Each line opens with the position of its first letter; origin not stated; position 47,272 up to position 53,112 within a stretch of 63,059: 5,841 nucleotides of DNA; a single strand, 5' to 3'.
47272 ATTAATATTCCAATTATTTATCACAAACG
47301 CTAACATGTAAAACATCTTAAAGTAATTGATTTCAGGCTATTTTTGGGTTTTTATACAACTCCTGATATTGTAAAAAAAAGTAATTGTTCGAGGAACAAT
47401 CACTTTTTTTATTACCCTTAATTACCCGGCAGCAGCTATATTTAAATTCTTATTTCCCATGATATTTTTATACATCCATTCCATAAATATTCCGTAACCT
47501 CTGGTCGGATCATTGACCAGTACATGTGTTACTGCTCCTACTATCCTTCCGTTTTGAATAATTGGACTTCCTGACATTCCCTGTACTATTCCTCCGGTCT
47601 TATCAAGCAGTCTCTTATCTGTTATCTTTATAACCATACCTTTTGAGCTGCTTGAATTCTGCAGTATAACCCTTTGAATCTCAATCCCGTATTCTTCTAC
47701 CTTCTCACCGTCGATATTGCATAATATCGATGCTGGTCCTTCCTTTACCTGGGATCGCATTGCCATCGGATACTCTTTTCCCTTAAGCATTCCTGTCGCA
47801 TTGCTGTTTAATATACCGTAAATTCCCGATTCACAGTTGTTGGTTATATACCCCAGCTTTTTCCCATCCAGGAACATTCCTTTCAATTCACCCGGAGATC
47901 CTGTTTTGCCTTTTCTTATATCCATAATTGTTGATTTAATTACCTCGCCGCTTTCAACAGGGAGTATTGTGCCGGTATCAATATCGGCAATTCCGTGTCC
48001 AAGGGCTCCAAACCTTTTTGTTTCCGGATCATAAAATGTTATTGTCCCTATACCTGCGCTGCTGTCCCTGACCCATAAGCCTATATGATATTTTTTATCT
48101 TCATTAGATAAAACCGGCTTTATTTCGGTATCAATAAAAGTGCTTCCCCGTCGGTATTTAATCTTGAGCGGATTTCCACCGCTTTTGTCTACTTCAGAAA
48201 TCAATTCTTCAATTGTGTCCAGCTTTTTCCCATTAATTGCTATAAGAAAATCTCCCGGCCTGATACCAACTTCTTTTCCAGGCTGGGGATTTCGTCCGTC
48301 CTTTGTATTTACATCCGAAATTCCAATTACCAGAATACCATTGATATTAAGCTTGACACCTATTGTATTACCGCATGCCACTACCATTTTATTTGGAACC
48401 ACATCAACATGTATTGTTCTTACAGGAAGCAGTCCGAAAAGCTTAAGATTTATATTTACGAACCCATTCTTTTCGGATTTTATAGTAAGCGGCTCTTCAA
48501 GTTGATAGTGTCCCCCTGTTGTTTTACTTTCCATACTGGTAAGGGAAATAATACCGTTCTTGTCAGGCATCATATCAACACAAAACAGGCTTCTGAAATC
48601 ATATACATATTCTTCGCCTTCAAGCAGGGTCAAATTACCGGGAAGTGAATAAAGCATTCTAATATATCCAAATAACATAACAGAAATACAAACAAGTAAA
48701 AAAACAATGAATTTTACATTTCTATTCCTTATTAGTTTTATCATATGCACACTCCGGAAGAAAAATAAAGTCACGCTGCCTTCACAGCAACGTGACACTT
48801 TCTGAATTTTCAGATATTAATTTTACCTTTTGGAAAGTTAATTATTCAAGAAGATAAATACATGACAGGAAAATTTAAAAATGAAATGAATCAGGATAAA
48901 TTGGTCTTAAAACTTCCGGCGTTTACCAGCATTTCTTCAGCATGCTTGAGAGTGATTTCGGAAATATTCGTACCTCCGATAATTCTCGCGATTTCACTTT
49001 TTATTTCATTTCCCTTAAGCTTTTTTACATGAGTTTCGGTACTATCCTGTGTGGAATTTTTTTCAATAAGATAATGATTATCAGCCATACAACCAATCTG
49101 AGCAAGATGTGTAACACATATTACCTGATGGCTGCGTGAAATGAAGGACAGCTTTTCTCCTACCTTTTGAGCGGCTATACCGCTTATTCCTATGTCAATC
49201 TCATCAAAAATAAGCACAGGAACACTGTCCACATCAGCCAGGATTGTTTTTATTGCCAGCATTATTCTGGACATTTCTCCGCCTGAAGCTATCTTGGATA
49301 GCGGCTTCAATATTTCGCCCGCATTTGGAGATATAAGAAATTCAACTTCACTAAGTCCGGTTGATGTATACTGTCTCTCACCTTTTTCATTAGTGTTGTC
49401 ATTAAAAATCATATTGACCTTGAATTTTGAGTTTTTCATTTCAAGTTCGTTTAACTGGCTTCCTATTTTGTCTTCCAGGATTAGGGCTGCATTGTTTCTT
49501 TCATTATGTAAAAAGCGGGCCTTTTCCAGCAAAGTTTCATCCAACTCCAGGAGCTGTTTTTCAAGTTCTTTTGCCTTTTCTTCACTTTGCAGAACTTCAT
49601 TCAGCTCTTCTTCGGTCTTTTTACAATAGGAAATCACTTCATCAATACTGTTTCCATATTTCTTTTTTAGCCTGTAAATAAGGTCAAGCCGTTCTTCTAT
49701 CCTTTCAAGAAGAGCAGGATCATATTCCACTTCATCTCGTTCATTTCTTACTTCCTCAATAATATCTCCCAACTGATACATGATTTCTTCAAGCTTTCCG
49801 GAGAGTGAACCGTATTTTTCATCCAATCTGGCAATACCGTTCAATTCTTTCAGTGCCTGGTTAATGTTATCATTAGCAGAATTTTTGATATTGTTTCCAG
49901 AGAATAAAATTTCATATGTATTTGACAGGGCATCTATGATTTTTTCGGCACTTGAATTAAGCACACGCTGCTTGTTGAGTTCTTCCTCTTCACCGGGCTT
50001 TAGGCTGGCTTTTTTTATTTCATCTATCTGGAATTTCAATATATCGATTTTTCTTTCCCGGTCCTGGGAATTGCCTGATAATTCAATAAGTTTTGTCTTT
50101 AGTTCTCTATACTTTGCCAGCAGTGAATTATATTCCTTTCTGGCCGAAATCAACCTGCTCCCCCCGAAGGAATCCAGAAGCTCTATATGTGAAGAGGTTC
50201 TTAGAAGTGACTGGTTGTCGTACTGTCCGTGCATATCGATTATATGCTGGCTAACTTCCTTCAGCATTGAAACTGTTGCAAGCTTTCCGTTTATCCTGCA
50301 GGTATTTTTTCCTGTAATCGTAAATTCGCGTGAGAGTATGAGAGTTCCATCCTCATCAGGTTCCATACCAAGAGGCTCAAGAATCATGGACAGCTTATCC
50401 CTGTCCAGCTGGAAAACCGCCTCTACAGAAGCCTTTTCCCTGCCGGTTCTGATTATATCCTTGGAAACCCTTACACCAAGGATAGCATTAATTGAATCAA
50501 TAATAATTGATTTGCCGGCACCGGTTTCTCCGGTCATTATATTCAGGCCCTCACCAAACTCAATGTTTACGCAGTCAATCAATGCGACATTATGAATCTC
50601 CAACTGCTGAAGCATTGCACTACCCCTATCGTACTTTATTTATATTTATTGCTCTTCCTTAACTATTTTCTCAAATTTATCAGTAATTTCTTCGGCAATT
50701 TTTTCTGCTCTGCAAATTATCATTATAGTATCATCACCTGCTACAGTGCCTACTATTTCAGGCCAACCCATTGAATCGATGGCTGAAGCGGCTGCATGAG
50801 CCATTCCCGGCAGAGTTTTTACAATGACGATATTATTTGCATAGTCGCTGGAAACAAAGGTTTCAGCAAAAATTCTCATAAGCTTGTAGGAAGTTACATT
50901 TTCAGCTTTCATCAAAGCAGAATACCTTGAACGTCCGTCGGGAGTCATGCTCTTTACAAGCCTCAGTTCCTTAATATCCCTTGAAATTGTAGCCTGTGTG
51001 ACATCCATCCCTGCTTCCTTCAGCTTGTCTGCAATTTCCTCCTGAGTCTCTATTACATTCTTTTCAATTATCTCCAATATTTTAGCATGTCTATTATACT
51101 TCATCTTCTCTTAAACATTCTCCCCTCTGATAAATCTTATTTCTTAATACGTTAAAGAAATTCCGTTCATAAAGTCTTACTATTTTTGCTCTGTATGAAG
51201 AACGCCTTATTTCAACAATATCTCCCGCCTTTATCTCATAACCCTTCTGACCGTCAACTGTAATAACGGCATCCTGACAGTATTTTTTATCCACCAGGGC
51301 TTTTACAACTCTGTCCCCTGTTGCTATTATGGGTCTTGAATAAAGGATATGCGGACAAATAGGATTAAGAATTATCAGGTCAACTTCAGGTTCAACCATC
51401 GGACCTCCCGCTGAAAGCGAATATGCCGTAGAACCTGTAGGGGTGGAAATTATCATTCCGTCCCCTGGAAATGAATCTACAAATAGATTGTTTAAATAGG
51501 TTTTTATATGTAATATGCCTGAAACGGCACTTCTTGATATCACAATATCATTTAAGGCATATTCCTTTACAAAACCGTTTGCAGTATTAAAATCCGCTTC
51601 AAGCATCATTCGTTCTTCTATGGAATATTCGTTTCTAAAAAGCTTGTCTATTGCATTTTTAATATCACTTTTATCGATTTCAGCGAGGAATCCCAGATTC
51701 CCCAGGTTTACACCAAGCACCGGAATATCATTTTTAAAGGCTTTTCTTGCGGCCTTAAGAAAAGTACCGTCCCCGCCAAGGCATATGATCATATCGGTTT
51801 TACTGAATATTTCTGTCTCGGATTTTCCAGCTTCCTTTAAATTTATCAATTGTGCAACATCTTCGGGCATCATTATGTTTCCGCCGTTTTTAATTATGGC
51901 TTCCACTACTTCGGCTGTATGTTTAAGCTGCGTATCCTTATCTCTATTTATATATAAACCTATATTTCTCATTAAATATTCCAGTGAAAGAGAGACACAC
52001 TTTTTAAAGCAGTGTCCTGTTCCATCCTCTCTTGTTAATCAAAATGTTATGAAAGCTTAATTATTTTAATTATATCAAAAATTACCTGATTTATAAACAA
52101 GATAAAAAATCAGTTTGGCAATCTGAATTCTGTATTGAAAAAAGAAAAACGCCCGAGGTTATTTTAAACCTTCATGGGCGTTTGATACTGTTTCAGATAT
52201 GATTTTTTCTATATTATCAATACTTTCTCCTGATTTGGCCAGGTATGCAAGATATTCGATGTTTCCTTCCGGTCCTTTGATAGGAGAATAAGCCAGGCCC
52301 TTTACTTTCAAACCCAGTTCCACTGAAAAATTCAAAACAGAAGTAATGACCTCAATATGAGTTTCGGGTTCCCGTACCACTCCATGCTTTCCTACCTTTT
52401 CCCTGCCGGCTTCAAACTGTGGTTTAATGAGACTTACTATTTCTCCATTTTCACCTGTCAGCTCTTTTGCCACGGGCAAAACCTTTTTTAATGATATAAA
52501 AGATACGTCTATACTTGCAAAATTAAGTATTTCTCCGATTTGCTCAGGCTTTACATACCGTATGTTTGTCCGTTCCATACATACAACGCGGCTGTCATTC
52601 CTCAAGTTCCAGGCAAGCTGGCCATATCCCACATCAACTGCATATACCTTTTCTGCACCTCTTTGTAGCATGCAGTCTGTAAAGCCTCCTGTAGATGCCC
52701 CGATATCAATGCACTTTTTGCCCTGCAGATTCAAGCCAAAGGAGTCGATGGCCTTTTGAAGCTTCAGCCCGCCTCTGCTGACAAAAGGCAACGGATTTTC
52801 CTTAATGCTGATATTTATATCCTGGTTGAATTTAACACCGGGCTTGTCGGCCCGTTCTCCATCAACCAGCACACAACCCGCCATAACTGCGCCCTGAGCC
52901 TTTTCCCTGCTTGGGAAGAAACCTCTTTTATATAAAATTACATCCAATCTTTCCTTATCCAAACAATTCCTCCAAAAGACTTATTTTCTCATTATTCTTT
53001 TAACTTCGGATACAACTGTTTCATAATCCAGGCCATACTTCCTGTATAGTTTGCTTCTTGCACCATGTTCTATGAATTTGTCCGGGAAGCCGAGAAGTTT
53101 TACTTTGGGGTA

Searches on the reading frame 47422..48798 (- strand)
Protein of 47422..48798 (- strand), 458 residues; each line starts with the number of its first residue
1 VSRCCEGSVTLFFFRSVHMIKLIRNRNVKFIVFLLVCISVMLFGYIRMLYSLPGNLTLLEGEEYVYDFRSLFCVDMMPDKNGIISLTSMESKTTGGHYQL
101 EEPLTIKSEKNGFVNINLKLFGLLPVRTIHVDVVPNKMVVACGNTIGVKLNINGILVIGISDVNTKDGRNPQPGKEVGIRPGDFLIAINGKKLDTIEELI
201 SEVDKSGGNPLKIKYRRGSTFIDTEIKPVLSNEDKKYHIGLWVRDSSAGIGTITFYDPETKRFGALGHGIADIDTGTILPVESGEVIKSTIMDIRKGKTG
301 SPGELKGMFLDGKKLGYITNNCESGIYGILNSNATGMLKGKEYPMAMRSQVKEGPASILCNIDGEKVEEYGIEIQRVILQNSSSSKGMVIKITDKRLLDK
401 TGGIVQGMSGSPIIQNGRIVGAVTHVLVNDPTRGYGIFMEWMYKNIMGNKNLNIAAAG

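Call 33: search_protein_families(library=pfam, proteins=[window:47422-48798:-], max_evalue=0.001)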
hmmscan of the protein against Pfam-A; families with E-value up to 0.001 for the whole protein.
window:47422-48798:- (458 aa): 3 families
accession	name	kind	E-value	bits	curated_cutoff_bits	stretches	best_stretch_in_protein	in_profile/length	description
PF05580.18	Peptidase_S55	-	3.7e-89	298.7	25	1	236-443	2-210/210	SpoIVB peptidase S55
PF17820.7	PDZ_6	-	2.8e-08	33.8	27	1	173-217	10-54/54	PDZ domain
PF13180.12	PDZ_2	-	0.00029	21.5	27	1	170-226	21-78/80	PDZ domain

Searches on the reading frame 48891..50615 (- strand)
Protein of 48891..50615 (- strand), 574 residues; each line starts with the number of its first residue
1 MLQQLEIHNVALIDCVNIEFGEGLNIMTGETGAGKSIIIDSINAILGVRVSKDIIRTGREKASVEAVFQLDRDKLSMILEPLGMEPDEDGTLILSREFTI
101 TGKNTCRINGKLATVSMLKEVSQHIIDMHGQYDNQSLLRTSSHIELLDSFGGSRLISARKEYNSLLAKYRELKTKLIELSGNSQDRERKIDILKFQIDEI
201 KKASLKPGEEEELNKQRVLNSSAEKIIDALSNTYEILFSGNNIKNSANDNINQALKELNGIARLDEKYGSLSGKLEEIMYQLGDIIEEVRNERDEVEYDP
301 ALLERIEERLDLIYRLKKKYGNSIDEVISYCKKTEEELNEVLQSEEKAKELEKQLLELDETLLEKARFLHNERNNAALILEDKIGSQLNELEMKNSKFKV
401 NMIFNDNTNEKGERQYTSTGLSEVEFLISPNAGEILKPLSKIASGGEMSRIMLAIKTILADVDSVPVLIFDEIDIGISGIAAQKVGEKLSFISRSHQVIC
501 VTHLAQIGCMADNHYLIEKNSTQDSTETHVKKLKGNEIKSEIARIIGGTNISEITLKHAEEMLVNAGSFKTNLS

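Call 4: search_protein_families(library=pfam, proteins=[window:48891-50615:-], max_evalue=0.01)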
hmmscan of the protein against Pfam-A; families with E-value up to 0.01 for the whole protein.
window:48891-50615:- (574 aa): 3 families
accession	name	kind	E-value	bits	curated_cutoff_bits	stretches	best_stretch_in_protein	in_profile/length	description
PF02463.25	SMC_N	-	1e-14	54.9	40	1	2-519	2-213/220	RecF/RecN/SMC N terminal domain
PF13476.12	AAA_23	-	3.1e-07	31.7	27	1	4-205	1-171/201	AAA domain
PF13555.12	AAA_29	-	6.5e-05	23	27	1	2-46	1-46/61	P-loop containing region of AAA domain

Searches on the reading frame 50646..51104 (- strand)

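Call 4: search_protein_families(library=pfam, proteins=[window:50646-51104:-], max_evalue=0.01)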
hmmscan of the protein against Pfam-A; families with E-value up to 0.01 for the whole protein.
window:50646-51104:- (152 aa): 3 families
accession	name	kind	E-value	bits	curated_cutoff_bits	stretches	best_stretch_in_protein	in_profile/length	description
PF02863.23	Arg_repressor_C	-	1.5e-30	105.2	25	1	79-145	1-67/68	Arginine repressor, C-terminal domain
PF01316.27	Arg_repressor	-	5.6e-23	80.9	27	1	2-62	3-63/70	Arginine repressor, DNA binding domain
PF03965.22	Penicillinase_R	-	0.0097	16.7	22.6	0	7-85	6-86/115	Penicillinase repressor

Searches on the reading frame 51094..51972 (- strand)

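Call 4: search_protein_families(library=pfam, proteins=[window:51094-51972:-], max_evalue=0.01)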
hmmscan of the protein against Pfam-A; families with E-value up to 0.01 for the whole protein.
window:51094-51972:- (292 aa): 3 families
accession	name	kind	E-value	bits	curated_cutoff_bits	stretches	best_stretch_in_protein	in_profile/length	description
PF20143.4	NAD_kinase_C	-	8.7e-34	116.4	23.7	1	140-267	1-126/126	ATP-NAD kinase C-terminal domain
PF01513.26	NAD_kinase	-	4.8e-20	72.6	25.5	1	4-116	1-130/130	ATP-NAD kinase N-terminal domain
PF00781.29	DAGK_cat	-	0.0028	17.7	23.6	1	57-91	53-90/125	Diacylglycerol kinase catalytic domain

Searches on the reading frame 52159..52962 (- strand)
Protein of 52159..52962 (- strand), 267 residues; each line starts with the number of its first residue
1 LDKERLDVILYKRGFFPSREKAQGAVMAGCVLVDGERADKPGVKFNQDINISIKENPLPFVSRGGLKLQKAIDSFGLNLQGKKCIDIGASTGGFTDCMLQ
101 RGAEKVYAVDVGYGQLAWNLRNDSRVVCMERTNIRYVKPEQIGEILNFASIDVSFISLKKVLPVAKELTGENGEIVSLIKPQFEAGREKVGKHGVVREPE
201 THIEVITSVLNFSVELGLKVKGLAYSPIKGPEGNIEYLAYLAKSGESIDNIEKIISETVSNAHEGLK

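Call 4: search_protein_families(library=pfam, proteins=[window:52159-52962:-], max_evalue=0.01)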
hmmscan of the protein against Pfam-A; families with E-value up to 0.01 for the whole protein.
window:52159-52962:- (267 aa): 2 families
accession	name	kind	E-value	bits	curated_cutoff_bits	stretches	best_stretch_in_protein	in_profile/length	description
PF01728.25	FtsJ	-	4.7e-45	154.2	24.1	1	60-241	1-179/181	FtsJ-like methyltransferase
PF01479.30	S4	-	8.8e-12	45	22.8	1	4-44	1-41/48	S4 domain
